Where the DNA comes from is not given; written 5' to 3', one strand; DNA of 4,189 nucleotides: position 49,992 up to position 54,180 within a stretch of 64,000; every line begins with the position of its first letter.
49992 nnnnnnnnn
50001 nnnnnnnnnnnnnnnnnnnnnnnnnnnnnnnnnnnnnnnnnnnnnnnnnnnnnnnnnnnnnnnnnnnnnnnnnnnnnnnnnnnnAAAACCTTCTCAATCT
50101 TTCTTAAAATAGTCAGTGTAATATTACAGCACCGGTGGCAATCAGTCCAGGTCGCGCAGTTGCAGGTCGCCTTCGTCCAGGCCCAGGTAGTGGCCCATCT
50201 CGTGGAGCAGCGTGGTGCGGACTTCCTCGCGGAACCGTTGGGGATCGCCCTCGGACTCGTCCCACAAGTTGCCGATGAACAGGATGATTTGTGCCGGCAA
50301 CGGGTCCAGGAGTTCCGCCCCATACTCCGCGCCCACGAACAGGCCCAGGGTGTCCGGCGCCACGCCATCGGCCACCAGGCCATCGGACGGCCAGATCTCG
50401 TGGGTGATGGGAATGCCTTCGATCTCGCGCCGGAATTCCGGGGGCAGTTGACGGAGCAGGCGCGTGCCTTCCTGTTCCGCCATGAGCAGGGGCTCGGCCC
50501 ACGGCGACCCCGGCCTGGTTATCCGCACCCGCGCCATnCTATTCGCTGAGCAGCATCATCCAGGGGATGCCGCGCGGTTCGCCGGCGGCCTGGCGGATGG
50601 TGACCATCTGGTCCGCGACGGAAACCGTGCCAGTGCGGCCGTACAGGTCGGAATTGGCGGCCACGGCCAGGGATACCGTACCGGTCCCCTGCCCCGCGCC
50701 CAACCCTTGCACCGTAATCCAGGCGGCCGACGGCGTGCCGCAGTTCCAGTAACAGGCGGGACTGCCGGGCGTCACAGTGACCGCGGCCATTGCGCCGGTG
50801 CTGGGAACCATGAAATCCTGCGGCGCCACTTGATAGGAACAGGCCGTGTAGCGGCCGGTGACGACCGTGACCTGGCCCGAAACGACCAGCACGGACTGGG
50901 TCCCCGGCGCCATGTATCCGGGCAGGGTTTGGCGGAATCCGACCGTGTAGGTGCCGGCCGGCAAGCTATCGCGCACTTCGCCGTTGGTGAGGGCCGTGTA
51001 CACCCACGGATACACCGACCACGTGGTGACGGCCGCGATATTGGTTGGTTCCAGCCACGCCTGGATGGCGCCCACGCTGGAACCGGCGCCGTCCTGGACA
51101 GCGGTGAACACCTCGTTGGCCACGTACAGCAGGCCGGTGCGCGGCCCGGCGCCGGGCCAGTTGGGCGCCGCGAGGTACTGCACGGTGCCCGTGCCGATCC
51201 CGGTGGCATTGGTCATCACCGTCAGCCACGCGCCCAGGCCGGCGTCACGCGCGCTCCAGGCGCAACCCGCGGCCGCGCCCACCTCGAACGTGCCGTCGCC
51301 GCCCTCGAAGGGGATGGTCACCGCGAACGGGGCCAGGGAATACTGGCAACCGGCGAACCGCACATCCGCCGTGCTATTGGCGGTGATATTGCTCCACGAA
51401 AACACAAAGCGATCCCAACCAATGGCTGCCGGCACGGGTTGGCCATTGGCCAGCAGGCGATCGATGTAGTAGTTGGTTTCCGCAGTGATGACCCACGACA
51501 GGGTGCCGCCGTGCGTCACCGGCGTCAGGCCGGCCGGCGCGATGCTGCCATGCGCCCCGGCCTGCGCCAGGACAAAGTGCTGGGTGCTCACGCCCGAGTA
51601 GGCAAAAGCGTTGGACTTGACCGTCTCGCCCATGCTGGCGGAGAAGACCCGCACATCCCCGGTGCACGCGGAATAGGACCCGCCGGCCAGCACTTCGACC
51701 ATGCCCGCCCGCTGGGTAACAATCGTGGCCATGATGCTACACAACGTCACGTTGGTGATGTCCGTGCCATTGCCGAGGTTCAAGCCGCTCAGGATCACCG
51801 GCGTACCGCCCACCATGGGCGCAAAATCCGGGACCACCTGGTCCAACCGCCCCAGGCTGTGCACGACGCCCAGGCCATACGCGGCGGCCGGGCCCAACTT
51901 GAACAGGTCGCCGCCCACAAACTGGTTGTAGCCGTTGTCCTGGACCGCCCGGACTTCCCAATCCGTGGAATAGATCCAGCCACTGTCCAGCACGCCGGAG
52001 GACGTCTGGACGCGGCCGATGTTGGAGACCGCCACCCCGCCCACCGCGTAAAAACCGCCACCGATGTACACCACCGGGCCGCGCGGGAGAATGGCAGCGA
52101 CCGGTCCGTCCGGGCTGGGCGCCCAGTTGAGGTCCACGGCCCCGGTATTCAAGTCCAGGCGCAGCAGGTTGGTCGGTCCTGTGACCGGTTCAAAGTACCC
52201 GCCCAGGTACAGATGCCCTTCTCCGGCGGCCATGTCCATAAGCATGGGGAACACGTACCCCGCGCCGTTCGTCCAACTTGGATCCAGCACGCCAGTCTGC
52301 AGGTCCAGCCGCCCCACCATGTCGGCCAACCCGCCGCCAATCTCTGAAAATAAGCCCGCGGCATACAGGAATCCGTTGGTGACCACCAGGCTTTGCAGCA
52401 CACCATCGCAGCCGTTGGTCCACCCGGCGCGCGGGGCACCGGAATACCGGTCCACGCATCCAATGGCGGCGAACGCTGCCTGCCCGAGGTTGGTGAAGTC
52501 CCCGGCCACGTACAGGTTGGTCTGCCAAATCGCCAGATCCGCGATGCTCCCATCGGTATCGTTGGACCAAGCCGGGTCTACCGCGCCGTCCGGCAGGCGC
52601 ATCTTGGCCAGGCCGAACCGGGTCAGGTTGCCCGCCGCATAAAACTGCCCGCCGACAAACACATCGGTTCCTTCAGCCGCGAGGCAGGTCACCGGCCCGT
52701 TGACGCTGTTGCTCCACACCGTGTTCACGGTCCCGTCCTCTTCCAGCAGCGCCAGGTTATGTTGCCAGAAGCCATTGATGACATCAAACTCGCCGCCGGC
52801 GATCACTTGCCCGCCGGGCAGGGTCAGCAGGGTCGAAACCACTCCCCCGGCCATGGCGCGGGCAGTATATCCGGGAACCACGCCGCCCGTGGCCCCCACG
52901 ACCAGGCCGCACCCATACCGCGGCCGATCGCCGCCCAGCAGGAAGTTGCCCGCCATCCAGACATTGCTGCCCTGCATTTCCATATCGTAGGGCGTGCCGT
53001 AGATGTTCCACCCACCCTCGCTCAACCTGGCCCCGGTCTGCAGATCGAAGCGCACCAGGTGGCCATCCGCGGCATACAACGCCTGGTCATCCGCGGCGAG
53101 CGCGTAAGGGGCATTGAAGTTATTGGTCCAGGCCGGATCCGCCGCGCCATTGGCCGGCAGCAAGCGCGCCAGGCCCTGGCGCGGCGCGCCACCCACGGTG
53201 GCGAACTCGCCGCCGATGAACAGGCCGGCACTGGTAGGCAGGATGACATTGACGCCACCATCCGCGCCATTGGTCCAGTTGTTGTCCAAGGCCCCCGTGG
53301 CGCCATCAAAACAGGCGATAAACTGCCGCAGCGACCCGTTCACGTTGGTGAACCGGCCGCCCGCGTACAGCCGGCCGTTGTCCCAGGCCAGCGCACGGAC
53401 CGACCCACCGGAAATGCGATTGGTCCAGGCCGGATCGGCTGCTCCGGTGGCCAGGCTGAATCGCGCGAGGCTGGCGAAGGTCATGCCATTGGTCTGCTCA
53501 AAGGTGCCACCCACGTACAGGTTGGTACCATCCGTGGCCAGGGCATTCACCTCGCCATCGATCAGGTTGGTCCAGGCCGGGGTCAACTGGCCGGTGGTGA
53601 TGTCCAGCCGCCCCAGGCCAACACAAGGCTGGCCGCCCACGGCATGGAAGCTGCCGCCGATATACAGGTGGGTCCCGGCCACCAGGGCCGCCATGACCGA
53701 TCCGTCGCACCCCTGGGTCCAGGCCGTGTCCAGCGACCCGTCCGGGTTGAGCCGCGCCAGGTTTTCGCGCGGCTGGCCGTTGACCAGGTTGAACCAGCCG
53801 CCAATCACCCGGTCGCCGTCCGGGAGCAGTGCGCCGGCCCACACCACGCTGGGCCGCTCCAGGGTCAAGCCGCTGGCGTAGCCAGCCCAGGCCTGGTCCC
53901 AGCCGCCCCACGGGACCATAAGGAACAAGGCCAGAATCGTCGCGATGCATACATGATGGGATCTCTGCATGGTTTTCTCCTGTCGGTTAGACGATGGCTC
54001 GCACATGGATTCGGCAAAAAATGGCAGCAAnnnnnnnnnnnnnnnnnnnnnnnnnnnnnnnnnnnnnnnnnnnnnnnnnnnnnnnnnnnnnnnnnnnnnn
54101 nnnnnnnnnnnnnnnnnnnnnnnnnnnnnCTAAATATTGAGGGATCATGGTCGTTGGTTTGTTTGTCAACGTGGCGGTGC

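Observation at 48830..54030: Secreted three-gene operon (beta-propeller/BACON protein, then zincin-like HExxH protein, then FGE-domain protein) with the FGE gene in a low-GC islet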

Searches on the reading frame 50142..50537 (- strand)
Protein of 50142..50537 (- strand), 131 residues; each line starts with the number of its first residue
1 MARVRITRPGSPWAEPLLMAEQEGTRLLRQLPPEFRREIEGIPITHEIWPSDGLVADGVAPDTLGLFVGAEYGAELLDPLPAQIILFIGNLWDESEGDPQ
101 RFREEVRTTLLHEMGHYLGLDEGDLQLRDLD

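Call 3: search_protein_families(library=pfam, proteins=[window:50142-50537:-], max_evalue=0.01)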
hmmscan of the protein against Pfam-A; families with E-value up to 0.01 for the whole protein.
window:50142-50537:- (131 aa): 1 family
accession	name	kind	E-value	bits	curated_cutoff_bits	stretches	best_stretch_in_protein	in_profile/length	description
PF06262.17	Zincin_1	-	1.2e-12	48.1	22.4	1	40-126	2-93/97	Zincin-like metallopeptidase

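Call 4: search_protein_families(library=ncbifam, proteins=[window:50142-50537:-], max_evalue=0.01)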
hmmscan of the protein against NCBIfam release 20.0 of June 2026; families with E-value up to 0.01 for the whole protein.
window:50142-50537:- (131 aa): 0 families

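Call 13: find_related_loci(query=window:50142-50537:-, collection=genome_contigs, flank=10000)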
Query window:50142-50537:- (131 aa) in genome_contigs; peptide patterns used: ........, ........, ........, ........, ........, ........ (x = any residue, [..] = any of these).
599 stretches matched a pattern (row limit reached: there are more); 2 encode a relative of the query (tblastn E <= 1e-3); 2 distinct loci.
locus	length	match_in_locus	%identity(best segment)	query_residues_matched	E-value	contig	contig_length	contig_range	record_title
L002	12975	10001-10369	51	11-131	6e-31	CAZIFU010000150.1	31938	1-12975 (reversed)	MAG TPA_asm: uncultured Verrucomicrobiota bacterium isolate binchicken_co165_100 genome assembly, contig: k141_1747649,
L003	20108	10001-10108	53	87-120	2e-6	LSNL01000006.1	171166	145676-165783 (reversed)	MAG: Parcubacteria group bacterium M10-OD1-1 Contig9064, whole genome shotgun sequence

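Call 16: list_cluster_members(proteins=[P0001, window:50142-50537:-, window:50539-53970:-, window:46668-48806:+, P0022, P0024, P0040, P0012, P0014, P0067])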
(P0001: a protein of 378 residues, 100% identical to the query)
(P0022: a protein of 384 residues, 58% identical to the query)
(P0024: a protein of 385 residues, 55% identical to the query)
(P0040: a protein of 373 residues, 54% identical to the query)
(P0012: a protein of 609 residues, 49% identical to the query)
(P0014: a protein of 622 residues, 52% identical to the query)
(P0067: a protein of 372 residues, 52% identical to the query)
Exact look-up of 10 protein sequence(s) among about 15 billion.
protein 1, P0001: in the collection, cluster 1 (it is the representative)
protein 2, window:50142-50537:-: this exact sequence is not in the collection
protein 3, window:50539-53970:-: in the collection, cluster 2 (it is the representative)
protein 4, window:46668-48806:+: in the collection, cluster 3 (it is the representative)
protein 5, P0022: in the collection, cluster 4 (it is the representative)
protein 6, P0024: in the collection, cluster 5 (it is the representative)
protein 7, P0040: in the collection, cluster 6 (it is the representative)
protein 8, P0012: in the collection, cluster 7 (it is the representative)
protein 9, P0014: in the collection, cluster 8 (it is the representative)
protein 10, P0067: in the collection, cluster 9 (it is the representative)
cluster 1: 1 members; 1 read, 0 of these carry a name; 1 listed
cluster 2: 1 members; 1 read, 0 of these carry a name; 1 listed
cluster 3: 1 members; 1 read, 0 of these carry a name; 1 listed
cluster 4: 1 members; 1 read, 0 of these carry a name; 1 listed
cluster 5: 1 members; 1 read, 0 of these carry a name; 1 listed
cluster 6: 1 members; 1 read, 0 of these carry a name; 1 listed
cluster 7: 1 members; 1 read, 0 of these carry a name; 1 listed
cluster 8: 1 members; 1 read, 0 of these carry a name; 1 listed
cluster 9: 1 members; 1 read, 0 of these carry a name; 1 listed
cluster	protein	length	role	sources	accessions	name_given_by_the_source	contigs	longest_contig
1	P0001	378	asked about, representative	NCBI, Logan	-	-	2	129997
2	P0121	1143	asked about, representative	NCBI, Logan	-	-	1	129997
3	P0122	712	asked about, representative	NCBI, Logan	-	-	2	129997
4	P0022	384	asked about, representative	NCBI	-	-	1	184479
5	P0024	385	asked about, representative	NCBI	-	-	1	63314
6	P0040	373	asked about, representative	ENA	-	-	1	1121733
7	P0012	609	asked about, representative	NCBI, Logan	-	-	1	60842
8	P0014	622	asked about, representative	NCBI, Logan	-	-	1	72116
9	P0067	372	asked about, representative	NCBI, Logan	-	-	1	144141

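Call 50: search_protein_families(library=pfam, proteins=[L002:4172-6784:+, L002:6760-7479:+, L002:7588-7977:+, L002:8009-9031:+, L002:9128-9946:+, L002:9995-10372:+, L002:10611-11294:+, L002:11569-12780:+, L002:11467-12672:-, L002:10413-11207:-], max_evalue=0.001)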
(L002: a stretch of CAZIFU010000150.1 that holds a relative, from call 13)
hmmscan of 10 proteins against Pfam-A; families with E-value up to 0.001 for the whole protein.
L002:4172-6784:+ (870 aa): 2 families
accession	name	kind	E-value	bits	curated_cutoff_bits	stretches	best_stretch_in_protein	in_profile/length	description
PF00082.27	Peptidase_S8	-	3.7e-33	115.5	21.8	1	285-633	44-288/288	Subtilase family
PF18884.5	TSP3_bac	-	9.3e-08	32.2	25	1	83-101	1-19/22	Bacterial TSP3 repeat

L002:6760-7479:+ (239 aa): 1 family
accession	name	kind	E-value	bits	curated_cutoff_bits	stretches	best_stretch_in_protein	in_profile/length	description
PF07589.16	PEP-CTERM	-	3.6e-05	24.1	20.7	1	199-224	1-24/24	PEP-CTERM motif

L002:7588-7977:+ (129 aa): 0 families

L002:8009-9031:+ (340 aa): 0 families

L002:9128-9946:+ (272 aa): 3 families
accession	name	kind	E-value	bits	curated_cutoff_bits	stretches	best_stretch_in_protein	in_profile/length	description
PF01325.25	Fe_dep_repress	-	1.5e-18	67.1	26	1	135-191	4-60/60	Iron dependent repressor, N-terminal DNA binding domain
PF02742.21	Fe_dep_repr_C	-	2.4e-12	47.1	27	1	194-257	1-65/70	Iron dependent repressor, metal binding and dimerisation domain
PF01047.28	MarR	-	0.00051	20.3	24.6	0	147-184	11-48/59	MarR family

L002:9995-10372:+ (125 aa): 1 family
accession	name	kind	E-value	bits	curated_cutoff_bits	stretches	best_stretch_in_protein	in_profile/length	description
PF06262.17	Zincin_1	-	3.9e-16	59.2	22.4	1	32-123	2-96/97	Zincin-like metallopeptidase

L002:10611-11294:+ (227 aa): 2 families
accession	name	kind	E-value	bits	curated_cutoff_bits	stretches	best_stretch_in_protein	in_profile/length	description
PF00072.30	Response_reg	-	1.4e-28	99.7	30.2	1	5-116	1-110/111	Response regulator receiver domain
PF00486.34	Trans_reg_C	-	5.7e-27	94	26.2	1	151-224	1-77/77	Transcriptional regulatory protein, C terminal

L002:11569-12780:+ (403 aa): 7 families
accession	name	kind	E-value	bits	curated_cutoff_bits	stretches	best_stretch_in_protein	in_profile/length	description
PF02518.31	HATPase_c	-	6.6e-33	113.9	26.4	1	280-390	2-109/111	Histidine kinase-, DNA gyrase B-, and HSP90-like ATPase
PF00512.31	HisKA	-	1.1e-19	70.7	26.9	1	168-234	2-66/66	His Kinase A (phospho-acceptor) domain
PF08448.16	PAS_4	-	6.4e-08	33.2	23.1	1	59-162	1-109/110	PAS fold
PF00989.32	PAS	-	3.9e-07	30.5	22.6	1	56-157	4-112/113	PAS fold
PF13188.13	PAS_8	-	2.3e-05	24.6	21.8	1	54-111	2-55/65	PAS domain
PF13426.13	PAS_9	-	0.00013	22.6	27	1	64-159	2-102/103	PAS domain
PF13581.12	HATPase_c_2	-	0.00031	21.2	27.4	1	266-366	14-110/127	Histidine kinase-like ATPase domain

L002:11467-12672:- (401 aa): 0 families

L002:10413-11207:- (264 aa): 0 families

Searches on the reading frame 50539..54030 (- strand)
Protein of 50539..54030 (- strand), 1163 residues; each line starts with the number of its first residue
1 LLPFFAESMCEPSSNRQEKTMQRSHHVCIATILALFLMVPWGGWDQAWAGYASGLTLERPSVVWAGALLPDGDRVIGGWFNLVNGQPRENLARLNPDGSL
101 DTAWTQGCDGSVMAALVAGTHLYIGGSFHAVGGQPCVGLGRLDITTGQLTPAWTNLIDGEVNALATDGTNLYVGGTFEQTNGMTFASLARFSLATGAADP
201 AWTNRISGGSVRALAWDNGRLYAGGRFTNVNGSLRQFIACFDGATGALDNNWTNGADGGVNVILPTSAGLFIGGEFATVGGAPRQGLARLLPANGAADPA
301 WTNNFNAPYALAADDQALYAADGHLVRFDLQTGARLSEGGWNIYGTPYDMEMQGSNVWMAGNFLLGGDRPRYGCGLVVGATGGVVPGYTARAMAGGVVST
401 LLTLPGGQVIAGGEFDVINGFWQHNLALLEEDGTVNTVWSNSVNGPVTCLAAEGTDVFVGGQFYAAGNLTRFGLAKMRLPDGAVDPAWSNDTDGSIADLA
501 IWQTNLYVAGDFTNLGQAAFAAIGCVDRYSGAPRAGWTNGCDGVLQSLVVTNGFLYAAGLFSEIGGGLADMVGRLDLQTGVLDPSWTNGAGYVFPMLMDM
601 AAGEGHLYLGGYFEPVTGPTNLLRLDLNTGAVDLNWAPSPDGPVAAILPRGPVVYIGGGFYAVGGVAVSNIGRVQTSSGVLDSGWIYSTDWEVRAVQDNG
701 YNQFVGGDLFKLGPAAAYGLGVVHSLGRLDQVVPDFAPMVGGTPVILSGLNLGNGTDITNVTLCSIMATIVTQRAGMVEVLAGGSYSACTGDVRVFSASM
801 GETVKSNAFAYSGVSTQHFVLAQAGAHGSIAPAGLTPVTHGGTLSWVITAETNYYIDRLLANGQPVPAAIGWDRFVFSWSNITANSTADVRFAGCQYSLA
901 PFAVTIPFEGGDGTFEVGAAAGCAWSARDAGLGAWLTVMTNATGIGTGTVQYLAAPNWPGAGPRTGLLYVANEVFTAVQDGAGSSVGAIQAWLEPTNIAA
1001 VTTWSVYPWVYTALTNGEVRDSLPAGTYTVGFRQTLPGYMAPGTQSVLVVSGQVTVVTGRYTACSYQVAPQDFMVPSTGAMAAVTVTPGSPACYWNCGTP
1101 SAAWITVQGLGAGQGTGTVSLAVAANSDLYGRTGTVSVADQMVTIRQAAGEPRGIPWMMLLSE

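Call 3: search_protein_families(library=pfam, proteins=[window:50539-54030:-], max_evalue=0.01)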
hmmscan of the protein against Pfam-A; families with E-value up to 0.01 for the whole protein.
window:50539-54030:- (1163 aa): 5 families
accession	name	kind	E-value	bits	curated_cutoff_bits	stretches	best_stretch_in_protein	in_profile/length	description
PF17164.10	DUF5122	-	9.6e-28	96.6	27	2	70-102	2-34/36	Domain of unknown function (DUF5122) beta-propeller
PF12768.13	Rax2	-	3.4e-09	36.9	28.8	1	118-218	34-132/254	Rax2 C-terminal beta propeller domain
PF13004.13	BACON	-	2.3e-07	31.1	25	1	1099-1148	6-61/61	Putative binding domain, N-terminal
PF19190.6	BACON_2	-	0.0001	22.6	25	1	1067-1138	3-78/94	Viral BACON domain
PF01833.30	TIG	-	0.0011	19.3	20.9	1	731-799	5-72/84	IPT/TIG domain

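Call 4: search_protein_families(library=ncbifam, proteins=[window:50539-54030:-], max_evalue=0.01)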
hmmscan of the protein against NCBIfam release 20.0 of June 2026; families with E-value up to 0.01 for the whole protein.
window:50539-54030:- (1163 aa): 1 family
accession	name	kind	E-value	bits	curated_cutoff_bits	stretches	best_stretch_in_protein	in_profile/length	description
TIGR02608.1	delta_60_rpt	domain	1.4e-05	24.8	76.5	1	63-107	3-48/55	delta-60 repeat domain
